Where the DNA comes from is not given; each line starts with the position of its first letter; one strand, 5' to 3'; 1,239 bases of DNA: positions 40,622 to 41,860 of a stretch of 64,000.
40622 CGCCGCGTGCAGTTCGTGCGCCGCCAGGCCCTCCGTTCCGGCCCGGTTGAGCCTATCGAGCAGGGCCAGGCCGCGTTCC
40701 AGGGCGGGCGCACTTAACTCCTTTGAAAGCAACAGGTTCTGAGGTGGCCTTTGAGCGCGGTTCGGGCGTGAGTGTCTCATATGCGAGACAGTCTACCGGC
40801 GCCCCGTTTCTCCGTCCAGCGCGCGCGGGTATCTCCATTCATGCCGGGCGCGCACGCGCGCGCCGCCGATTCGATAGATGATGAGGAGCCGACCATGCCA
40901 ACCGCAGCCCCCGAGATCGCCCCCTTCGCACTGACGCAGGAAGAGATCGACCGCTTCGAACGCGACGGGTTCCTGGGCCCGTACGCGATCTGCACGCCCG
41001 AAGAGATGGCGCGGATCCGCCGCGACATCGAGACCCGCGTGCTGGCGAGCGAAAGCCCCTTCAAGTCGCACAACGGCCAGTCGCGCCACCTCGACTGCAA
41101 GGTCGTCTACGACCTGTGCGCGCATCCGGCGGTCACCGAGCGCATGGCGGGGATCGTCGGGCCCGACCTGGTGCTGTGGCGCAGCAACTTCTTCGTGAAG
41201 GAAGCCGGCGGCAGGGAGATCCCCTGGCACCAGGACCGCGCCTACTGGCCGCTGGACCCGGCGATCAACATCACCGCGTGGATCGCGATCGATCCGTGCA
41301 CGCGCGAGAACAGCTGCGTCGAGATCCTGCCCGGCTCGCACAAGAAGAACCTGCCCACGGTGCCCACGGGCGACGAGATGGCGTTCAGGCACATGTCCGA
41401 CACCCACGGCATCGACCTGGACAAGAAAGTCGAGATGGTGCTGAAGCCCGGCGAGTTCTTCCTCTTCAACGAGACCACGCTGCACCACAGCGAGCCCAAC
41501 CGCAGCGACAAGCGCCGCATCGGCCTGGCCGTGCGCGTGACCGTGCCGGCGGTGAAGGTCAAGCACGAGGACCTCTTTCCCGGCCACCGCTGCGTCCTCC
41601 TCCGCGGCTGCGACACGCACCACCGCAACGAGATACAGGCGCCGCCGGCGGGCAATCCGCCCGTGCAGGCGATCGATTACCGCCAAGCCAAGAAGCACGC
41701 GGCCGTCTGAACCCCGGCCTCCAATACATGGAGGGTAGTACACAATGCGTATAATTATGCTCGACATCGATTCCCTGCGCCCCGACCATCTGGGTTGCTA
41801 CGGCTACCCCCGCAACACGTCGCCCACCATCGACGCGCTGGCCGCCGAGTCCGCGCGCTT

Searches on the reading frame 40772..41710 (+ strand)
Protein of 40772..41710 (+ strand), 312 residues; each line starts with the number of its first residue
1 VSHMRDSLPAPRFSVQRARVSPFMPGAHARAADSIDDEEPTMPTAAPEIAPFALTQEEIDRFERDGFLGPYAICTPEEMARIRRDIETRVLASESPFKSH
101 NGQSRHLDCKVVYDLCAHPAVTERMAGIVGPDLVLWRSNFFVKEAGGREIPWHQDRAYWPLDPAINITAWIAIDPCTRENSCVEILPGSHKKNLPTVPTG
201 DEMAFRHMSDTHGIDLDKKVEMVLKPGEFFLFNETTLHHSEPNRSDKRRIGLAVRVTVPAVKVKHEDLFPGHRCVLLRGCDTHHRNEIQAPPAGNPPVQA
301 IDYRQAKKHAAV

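Call 49: search_protein_families(library=pfam, proteins=[window:40772-41710:+], max_evalue=0.00001)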
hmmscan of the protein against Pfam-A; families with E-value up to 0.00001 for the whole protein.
window:40772-41710:+ (312 aa): 1 family
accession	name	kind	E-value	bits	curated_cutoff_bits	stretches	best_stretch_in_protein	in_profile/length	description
PF05721.19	PhyH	-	9e-31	108.2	22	1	62-250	1-212/213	Phytanoyl-CoA dioxygenase (PhyH)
